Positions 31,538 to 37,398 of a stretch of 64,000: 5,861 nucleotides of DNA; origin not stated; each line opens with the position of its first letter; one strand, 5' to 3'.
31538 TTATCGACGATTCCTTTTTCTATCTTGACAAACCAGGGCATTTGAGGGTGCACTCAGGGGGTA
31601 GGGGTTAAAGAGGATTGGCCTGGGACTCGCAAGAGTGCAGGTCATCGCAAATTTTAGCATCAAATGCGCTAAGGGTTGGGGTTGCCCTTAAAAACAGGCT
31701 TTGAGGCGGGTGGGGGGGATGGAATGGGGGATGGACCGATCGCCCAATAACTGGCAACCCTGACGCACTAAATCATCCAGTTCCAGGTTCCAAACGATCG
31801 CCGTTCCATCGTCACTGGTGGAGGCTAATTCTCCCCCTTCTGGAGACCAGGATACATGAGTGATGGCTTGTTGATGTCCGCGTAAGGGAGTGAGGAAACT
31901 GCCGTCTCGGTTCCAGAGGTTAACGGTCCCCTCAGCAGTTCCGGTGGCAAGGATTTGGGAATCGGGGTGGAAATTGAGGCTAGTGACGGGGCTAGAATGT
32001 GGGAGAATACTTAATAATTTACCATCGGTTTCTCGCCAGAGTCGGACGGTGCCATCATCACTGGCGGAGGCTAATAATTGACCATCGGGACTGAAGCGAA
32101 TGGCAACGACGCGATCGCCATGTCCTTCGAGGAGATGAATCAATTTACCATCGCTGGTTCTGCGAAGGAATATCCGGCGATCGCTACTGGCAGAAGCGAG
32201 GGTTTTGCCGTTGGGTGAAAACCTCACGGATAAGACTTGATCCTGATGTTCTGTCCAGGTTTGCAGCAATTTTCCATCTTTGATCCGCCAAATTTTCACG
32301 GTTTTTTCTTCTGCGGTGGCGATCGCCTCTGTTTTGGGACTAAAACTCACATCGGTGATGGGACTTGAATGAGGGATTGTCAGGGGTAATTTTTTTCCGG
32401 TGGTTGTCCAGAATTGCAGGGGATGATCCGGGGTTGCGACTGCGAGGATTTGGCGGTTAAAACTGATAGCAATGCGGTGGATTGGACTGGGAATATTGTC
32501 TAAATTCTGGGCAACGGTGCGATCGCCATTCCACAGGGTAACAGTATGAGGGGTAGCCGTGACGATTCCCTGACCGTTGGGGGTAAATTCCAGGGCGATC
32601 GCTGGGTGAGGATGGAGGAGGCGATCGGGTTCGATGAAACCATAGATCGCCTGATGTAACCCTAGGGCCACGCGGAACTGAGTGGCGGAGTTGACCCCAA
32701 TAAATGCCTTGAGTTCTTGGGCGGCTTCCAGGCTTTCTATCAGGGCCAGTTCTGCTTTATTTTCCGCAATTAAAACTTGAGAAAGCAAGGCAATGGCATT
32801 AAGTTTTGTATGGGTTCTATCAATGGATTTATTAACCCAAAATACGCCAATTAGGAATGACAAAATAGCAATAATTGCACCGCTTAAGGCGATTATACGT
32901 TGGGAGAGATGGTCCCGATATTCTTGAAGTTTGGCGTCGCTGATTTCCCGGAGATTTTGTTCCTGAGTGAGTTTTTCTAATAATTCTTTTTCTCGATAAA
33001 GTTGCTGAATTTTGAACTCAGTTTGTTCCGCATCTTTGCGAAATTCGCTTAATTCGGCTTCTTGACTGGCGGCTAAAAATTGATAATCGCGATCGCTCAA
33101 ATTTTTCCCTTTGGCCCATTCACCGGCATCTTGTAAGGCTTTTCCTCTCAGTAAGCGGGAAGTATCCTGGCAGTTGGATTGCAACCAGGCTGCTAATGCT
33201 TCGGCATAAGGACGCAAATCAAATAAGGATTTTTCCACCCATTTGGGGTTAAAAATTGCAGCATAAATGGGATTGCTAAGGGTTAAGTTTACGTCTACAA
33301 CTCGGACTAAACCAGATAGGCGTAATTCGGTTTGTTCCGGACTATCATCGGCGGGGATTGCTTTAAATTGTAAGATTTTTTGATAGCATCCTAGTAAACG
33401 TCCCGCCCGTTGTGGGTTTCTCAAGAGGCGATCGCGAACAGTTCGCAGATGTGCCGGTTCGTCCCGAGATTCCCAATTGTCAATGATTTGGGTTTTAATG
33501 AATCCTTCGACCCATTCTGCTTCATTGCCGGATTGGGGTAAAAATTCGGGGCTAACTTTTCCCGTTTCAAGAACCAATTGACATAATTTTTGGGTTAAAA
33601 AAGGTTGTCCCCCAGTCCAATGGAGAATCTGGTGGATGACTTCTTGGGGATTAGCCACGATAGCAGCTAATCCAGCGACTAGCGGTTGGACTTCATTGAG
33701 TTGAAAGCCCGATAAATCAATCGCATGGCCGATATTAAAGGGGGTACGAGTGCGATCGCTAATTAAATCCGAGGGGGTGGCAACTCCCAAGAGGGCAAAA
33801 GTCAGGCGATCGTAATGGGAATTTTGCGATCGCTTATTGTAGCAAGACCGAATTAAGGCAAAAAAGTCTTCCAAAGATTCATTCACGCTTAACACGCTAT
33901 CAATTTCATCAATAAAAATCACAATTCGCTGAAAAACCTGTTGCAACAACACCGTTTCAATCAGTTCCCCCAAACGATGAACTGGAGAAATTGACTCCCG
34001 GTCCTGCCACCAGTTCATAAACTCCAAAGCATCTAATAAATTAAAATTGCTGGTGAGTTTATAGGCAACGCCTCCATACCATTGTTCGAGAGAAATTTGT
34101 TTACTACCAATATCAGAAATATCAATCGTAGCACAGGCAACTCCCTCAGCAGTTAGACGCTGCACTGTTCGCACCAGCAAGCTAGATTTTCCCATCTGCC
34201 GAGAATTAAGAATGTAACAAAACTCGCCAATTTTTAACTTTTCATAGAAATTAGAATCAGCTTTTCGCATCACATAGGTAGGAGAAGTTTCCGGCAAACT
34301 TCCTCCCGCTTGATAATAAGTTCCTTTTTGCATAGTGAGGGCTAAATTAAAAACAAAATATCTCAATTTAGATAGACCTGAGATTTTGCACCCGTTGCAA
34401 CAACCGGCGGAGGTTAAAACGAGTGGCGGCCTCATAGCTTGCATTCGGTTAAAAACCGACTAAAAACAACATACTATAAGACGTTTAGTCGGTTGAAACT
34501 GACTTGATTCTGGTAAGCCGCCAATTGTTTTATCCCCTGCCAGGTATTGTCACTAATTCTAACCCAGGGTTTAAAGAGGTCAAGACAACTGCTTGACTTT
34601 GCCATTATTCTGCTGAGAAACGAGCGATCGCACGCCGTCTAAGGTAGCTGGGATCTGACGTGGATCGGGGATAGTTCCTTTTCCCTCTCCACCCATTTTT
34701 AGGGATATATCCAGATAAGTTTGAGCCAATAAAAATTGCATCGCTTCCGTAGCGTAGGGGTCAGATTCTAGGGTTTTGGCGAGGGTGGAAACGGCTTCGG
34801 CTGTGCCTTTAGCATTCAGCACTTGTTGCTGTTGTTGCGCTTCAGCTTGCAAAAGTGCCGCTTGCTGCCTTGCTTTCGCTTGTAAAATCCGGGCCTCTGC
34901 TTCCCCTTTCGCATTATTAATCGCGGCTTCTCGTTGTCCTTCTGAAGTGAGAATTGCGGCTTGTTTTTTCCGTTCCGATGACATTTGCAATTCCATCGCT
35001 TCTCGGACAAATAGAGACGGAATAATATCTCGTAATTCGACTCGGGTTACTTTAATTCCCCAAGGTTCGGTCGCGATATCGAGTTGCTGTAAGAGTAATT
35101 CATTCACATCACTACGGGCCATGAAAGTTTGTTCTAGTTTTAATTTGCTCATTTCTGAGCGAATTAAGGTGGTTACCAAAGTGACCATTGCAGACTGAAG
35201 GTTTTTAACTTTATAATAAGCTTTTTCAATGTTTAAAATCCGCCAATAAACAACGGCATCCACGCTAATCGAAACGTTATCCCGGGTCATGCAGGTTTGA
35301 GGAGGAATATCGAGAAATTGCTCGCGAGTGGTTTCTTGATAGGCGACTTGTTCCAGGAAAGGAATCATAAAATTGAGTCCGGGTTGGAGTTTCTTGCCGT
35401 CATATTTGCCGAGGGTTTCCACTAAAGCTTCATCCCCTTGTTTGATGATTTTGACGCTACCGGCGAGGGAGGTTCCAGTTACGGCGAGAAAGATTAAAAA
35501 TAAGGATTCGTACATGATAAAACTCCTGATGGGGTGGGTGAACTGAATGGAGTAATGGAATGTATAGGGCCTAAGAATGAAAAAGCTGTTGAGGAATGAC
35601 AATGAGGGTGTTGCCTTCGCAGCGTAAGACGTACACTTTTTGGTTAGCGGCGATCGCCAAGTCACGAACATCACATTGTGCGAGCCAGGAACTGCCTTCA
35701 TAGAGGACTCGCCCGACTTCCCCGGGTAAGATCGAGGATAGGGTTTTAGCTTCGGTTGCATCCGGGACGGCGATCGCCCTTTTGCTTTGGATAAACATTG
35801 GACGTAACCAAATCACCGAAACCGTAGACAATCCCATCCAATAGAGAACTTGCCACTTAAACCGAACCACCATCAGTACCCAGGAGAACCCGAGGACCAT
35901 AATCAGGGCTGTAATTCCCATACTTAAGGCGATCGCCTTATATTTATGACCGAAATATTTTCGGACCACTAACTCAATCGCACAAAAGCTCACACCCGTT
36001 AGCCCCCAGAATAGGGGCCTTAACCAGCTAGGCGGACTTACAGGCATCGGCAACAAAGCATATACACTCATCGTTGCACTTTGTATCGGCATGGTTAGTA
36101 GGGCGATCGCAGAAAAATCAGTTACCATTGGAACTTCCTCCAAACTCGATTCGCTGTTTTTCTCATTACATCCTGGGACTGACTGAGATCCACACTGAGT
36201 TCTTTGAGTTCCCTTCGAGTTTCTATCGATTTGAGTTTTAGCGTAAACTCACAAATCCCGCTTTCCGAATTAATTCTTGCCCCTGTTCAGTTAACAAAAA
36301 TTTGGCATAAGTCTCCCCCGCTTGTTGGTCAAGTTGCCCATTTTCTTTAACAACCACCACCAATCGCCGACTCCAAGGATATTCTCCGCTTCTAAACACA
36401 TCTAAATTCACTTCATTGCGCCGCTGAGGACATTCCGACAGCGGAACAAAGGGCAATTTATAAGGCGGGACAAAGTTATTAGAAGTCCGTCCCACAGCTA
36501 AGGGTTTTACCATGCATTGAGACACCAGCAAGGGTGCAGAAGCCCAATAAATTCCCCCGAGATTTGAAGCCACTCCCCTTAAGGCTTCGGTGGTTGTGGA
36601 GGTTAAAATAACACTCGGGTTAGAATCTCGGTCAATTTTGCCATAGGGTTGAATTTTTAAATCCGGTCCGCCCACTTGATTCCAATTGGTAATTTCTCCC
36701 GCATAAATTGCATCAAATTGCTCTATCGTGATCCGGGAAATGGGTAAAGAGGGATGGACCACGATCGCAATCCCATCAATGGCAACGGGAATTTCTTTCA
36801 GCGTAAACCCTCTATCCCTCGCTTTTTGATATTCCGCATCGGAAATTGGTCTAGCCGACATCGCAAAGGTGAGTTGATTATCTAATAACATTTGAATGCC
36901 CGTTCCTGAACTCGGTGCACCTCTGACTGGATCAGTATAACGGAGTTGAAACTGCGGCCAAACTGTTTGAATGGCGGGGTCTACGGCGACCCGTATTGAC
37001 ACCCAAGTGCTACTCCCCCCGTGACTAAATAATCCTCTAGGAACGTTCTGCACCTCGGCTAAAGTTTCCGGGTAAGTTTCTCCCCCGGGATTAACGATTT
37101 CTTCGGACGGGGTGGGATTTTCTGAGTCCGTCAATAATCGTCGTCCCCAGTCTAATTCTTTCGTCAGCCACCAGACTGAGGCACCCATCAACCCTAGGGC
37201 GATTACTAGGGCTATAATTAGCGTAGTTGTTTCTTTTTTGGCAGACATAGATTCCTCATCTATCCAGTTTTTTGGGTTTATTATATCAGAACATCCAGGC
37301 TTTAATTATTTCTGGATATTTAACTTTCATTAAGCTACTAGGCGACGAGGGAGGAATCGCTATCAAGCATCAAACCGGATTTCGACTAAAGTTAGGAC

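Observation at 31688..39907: Two paralogous AAA-like STAND NTPases with different effector and sensor ends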

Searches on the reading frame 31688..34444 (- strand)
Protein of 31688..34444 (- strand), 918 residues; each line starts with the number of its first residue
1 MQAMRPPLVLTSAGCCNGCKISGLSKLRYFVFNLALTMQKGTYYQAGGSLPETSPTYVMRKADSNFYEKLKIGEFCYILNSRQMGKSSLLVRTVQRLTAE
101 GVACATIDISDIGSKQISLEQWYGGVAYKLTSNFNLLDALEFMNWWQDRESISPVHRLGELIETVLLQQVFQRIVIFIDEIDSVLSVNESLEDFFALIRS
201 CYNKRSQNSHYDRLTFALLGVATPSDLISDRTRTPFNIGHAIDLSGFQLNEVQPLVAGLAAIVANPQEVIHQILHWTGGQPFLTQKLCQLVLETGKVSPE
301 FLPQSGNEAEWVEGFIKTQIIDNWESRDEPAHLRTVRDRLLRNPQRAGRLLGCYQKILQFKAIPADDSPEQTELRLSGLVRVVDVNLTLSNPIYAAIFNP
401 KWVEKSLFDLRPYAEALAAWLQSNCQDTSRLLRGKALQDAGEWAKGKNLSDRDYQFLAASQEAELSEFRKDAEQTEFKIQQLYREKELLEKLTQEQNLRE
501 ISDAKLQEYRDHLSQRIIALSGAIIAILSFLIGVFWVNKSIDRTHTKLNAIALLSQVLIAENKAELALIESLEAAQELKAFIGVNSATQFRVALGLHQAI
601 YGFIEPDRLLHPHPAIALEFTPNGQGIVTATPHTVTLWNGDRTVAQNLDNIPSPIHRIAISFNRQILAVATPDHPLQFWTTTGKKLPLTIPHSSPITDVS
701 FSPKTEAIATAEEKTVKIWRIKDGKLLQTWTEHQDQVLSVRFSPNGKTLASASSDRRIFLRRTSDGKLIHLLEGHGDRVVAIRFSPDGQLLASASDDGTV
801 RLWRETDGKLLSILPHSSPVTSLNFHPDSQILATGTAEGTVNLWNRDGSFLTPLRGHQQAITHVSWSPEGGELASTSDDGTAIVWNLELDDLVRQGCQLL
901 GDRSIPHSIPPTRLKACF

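Call 3: search_protein_families(library=pfam, proteins=[window:31688-34444:-], max_evalue=1)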
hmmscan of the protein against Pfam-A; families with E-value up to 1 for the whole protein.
window:31688-34444:- (918 aa): 55 families (the best 25 are shown)
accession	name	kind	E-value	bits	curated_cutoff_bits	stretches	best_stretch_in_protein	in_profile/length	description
PF00400.38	WD40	-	1.8e-51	170.8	27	5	766-803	1-38/39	WD domain, G-beta repeat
PF25175.1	Beta-prop_WDR5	-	5.3e-49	167.5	250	3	731-886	7-164/296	WDR5 beta-propeller domain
PF24814.1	WD40_Prp19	-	8e-48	163.3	320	2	696-887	9-206/281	Prp19 WD40 domain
PF25174.1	Beta-prop_THOC3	-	1.8e-46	158.8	305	3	709-834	146-271/272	THOC3 beta-propeller domain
PF25173.1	Beta-prop_WDR3_1st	-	3.2e-45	154.5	154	3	683-845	19-183/184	WDR3 first beta-propeller domain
PF24817.1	WD40_WDHD1_1st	-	7.3e-38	130.8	109.9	3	735-812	87-164/291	WDHD1 first WD40 domain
PF14516.12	AAA_35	-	2.7e-34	118.9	27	1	48-396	4-327/331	AAA-like domain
PF24807.1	WD40_CDC20-Fz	-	1.5e-30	107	200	2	692-845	50-208/292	CDC20/Fizzy WD40 domain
PF23414.1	Beta-prop_EML_2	-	4.1e-29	102.2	90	3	704-822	9-129/266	Echinoderm microtubule-associated protein second beta-propeller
PF25168.1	Beta-prop_WDR36-Utp21_2nd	-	7.8e-27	94.9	84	3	590-756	139-303/335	WDR36/Utp21 second beta-propeller domain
PF25172.1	Beta-prop_WDR3_2nd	-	2.4e-26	93.1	140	2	655-809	136-292/293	WDR3 second beta-propeller domain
PF24796.1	WDR55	-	3.3e-25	89.2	200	2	688-803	2-122/296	WDR55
PF24105.1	Beta-prop_CAF1B_HIR1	-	2.7e-22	79.7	80.5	3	692-768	129-206/383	CAF1B/HIR1 beta-propeller domain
PF12894.13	ANAPC4_WD40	-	9.6e-20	71.1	22.9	4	700-778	2-82/91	Anaphase-promoting complex subunit 4 WD40 domain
PF25047.1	Beta-prop_TEP1_2nd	-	1.1e-19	71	89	3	731-850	87-208/255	TEP-1 second beta-propeller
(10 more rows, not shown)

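Call 4: search_protein_families(library=ncbifam, proteins=[window:31688-34444:-], max_evalue=1)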
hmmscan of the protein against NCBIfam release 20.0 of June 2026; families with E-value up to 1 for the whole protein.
window:31688-34444:- (918 aa): 3 families
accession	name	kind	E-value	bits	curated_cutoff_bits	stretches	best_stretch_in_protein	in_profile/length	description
TIGR02800.1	propeller_TolB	equivalog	2.6e-05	23.3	343.15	1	722-900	178-362/418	Tol-Pal system beta propeller repeat protein TolB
NF045725.1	TmcD_fam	equivalog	0.00012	21.2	440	1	678-751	289-359/412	electron transfer complex subunit TmcD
NF033206.1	ScyE_fam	subfamily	0.16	11.5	80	1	713-780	231-297/333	ScyD/ScyE family protein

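Call 5: search_protein_families(library=padloc, proteins=[window:31688-34444:-], max_evalue=1)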
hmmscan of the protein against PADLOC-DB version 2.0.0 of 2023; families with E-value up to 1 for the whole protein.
window:31688-34444:- (918 aa): 1 family
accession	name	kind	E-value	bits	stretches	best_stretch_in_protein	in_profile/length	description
PDLC02919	HEAT-ARM_XIII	-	8.5e-20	67.8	2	627-808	65-240/1972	-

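Call 41: find_homologous_proteins(query=window:31688-34333:-, max_evalue=1e-10)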
Query window:31688-34333:- (881 aa): 8000 proteins with E <= 1e-10 among 8000 candidates; the best 120 are listed.
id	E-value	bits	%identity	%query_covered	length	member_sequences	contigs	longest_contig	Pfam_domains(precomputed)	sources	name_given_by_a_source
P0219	0.0e+0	1839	92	99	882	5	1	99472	PF25168.2,PF23586.3,PF24105.2,PF24805.2,PF25048.2,PF24017.3,PF23342.2,PF23411.2,PF24817.2,PF23393.3,PF23389.2,PF24797.2,PF20426.5,PF25460.2,PF00400.39,PF23414.2,PF25178.1,PF23410.5,PF23775.2,PF25174.2,PF24814.2,PF23381.2,PF21029.4,PF25173.2,PF23383.2,PF25171.2,PF12894.14,PF25175.2,PF24796.2,PF24780.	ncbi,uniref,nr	ncbi:AAA-like domain-containing protein [Laspinema olomoucense]|uniref:AAA-like domain-containing pr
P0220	0.0e+0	1739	86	100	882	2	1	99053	PF25168.2,PF23586.3,PF24105.2,PF24805.2,PF25048.2,PF23342.2,PF23411.2,PF24817.2,PF23393.3,PF23389.2,PF24797.2,PF20426.5,PF25460.2,PF00400.39,PF23414.2,PF25178.1,PF23410.5,PF23775.2,PF25174.2,PF24814.2,PF23381.2,PF21029.4,PF25173.2,PF23383.2,PF25171.2,PF12894.14,PF25175.2,PF24796.2,PF07676.19,PF24780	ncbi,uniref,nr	ncbi:AAA-like domain-containing protein [Laspinema sp. D1]|uniref:AAA-like domain-containing protein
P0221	0.0e+0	1736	87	99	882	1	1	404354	PF25168.2,PF23586.3,PF24105.2,PF24805.2,PF25048.2,PF24017.3,PF23342.2,PF23411.2,PF24817.2,PF23393.3,PF23389.2,PF24797.2,PF20426.5,PF25460.2,PF00400.39,PF23414.2,PF25178.1,PF23410.5,PF23775.2,PF25174.2,PF24814.2,PF23381.2,PF21029.4,PF25173.2,PF23383.2,PF25171.2,PF12894.14,PF25175.2,PF24796.2,PF24780.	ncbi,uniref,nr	ncbi:AAA-like domain-containing protein [Laspinema palackyanum]|uniref:AAA-like domain-containing pr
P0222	0.0e+0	1720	87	100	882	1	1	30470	PF25168.2,PF23586.3,PF24105.2,PF24805.2,PF25048.2,PF24017.3,PF23342.2,PF23411.2,PF24817.2,PF23393.3,PF23389.2,PF24797.2,PF20426.5,PF25460.2,PF00400.39,PF23414.2,PF25178.1,PF23410.5,PF23775.2,PF25174.2,PF24814.2,PF23381.2,PF21029.4,PF25173.2,PF23383.2,PF25171.2,PF12894.14,PF25175.2,PF24796.2,PF24780.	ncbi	-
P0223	0.0e+0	1708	86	99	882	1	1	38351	PF25168.2,PF23586.3,PF24105.2,PF24805.2,PF25048.2,PF24017.3,PF23342.2,PF23411.2,PF24817.2,PF23393.3,PF23389.2,PF24797.2,PF20426.5,PF25460.2,PF00400.39,PF23414.2,PF25178.1,PF23775.2,PF25174.2,PF24814.2,PF23381.2,PF21029.4,PF25173.2,PF23383.2,PF25171.2,PF12894.14,PF25175.2,PF24796.2,PF24780.2,PF23409.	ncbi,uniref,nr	ncbi:AAA-like domain-containing protein [Laspinema sp. A4]|uniref:AAA-like domain-containing protein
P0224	0.0e+0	1702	86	99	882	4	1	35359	PF25168.2,PF23586.3,PF24105.2,PF24805.2,PF25048.2,PF23342.2,PF23411.2,PF24817.2,PF23393.3,PF23389.2,PF24797.2,PF20426.5,PF25460.2,PF00400.39,PF23414.2,PF25178.1,PF23410.5,PF23775.2,PF25174.2,PF24814.2,PF23381.2,PF21029.4,PF25173.2,PF23383.2,PF25171.2,PF12894.14,PF25175.2,PF24796.2,PF24780.2,PF16755.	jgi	jgi:hypothetical protein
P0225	0.0e+0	1698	85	99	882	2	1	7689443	PF25168.2,PF23586.3,PF24105.2,PF24805.2,PF25048.2,PF23342.2,PF23411.2,PF24817.2,PF23393.3,PF23389.2,PF24797.2,PF20426.5,PF25460.2,PF00400.39,PF23414.2,PF25178.1,PF23410.5,PF23775.2,PF25174.2,PF24814.2,PF23381.2,PF21029.4,PF25173.2,PF23383.2,PF25171.2,PF12894.14,PF25175.2,PF24796.2,PF24780.2,PF23409.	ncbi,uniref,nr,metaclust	ncbi:AAA-like domain-containing protein [Oscillatoria acuminata]|uniref:WD40 repeat-containing prote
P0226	0.0e+0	1653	83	99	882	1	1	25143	PF25168.2,PF23586.3,PF24105.2,PF24805.2,PF25048.2,PF23342.2,PF23411.2,PF24817.2,PF23393.3,PF23389.2,PF24797.2,PF20426.5,PF25460.2,PF00400.39,PF23414.2,PF25178.1,PF23410.5,PF23775.2,PF25174.2,PF24814.2,PF23381.2,PF21029.4,PF25173.2,PF23383.2,PF25171.2,PF12894.14,PF25175.2,PF24796.2,PF24780.2,PF23409.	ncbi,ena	-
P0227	0.0e+0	1204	54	82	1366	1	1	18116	PF23769.2,PF25048.2,PF23342.2,PF23411.2,PF23215.1,PF23393.3,PF23609.2,PF24797.2,PF15492.13,PF20426.5,PF25460.2,PF11715.17,PF25178.1,PF23775.2,PF25173.2,PF23383.2,PF25171.2,PF12894.14,PF04762.19,PF24780.2,PF16755.12,PF23761.2,PF25172.2,PF24782.3,PF08662.18,PF25047.1,PF26550.2,PF23756.2,PF23098.2,PF25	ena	-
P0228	0.0e+0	1159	47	96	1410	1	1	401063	PF23769.2,PF23586.3,PF25048.2,PF23342.2,PF23411.2,PF23215.1,PF23393.3,PF23609.2,PF24797.2,PF15492.13,PF20426.5,PF25460.2,PF25178.1,PF23775.2,PF25173.2,PF23383.2,PF25171.2,PF12894.14,PF04762.19,PF24780.2,PF23761.2,PF25172.2,PF24782.3,PF08662.18,PF25047.1,PF26550.2,PF23756.2,PF23098.2,PF25168.2,PF2410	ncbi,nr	ncbi:MAG: hypothetical protein F6J93_13430 [Oscillatoria sp. SIO1A7]|nr:hypothetical protein [Oscill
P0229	0.0e+0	1127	48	96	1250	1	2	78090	PF23769.2,PF23586.3,PF25048.2,PF23342.2,PF23411.2,PF23215.1,PF23393.3,PF23385.2,PF23609.2,PF24797.2,PF15492.13,PF20426.5,PF25460.2,PF11715.17,PF25178.1,PF23775.2,PF25173.2,PF23383.2,PF25171.2,PF12894.14,PF04762.19,PF24780.2,PF16755.12,PF23761.2,PF25172.2,PF24782.3,PF08662.18,PF25047.1,PF26550.2,PF23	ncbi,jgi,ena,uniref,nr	ncbi:MAG TPA: AAA-like domain-containing protein [Oscillatoriaceae cyanobacterium M33_DOE_052]|unire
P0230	0.0e+0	1124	46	96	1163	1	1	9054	PF23586.3,PF25048.2,PF23342.2,PF23411.2,PF25463.2,PF23393.3,PF23609.2,PF24797.2,PF15492.13,PF20426.5,PF25460.2,PF11715.17,PF25178.1,PF23775.2,PF25173.2,PF23383.2,PF25171.2,PF12894.14,PF04762.19,PF24780.2,PF16755.12,PF23761.2,PF25172.2,PF24782.3,PF08662.18,PF25047.1,PF26550.2,PF23756.2,PF23098.2,PF25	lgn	-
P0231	0.0e+0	1121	45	96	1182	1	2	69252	PF25048.2,PF23342.2,PF23411.2,PF10584.15,PF13876.12,PF25463.2,PF23393.3,PF23609.2,PF24797.2,PF20426.5,PF25460.2,PF11715.17,PF25178.1,PF23775.2,PF25173.2,PF23383.2,PF25171.2,PF12894.14,PF04762.19,PF24780.2,PF16755.12,PF25172.2,PF24782.3,PF08662.18,PF25047.1,PF26550.2,PF23756.2,PF23098.2,PF25168.2,PF2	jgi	jgi:WD40 repeat protein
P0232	0.0e+0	1112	43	97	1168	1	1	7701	PF17005.12,PF25048.2,PF23342.2,PF23411.2,PF10584.15,PF23393.3,PF23609.2,PF24797.2,PF15492.13,PF20426.5,PF25460.2,PF25178.1,PF23775.2,PF25173.2,PF23383.2,PF25171.2,PF12894.14,PF04762.19,PF24780.2,PF23761.2,PF25172.2,PF24782.3,PF08662.18,PF25047.1,PF26550.2,PF23756.2,PF23098.2,PF25168.2,PF24105.2,PF24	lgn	-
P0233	0.0e+0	1110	41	96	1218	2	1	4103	PF23769.2,PF23586.3,PF17005.12,PF25048.2,PF23342.2,PF23411.2,PF23215.1,PF02239.23,PF11178.14,PF10584.15,PF25463.2,PF23393.3,PF23609.2,PF24797.2,PF15492.13,PF20426.5,PF25460.2,PF11715.17,PF23749.2,PF25178.1,PF23775.2,PF25173.2,PF23383.2,PF25171.2,PF12894.14,PF21031.3,PF24780.2,PF16755.12,PF23761.2,PF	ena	-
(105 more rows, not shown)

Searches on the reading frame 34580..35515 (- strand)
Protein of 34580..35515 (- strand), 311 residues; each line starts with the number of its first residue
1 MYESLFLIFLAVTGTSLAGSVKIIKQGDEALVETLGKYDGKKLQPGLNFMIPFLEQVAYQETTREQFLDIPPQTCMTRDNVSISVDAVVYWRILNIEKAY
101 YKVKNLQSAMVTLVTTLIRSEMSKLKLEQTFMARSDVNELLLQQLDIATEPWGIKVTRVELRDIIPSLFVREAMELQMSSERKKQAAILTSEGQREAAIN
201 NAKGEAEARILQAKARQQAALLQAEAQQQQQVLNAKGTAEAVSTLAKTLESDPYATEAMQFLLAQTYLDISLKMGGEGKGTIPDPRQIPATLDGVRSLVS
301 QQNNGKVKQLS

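Call 64: search_protein_families(library=padloc, proteins=[window:34580-35515:-], max_evalue=0.01)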
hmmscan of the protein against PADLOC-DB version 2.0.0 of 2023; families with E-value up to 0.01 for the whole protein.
window:34580-35515:- (311 aa): 0 families

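Call 83: search_protein_families(library=pfam, proteins=[window:34580-35515:-], max_evalue=0.001)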
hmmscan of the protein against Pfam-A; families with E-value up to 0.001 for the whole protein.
window:34580-35515:- (311 aa): 1 family
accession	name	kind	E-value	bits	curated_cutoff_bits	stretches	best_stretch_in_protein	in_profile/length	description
PF01145.31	Band_7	-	7.8e-34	117.7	23.6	1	22-194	1-175/176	SPFH domain / Band 7 family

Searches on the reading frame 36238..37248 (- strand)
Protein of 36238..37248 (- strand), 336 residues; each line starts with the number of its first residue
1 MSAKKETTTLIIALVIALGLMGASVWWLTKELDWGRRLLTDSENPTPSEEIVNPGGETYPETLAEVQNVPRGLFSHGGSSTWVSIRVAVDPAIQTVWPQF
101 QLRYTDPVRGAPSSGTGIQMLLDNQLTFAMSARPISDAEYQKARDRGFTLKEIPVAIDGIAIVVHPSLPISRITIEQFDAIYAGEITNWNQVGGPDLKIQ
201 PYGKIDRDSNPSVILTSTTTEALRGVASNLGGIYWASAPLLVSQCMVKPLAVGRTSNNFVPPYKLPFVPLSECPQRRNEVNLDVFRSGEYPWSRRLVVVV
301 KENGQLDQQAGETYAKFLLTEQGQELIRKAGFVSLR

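Call 27: search_protein_families(library=pfam, proteins=[window:36238-37248:-], max_evalue=0.01)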
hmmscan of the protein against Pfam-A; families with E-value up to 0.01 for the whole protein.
window:36238-37248:- (336 aa): 2 families
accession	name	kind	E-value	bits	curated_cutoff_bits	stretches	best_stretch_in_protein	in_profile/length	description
PF12849.12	PBP_like_2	-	1.6e-25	90.8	27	1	110-321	43-266/267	PBP superfamily domain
PF13531.11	SBP_bac_11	-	9e-05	22.8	25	0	304-332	198-226/227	Bacterial extracellular solute-binding protein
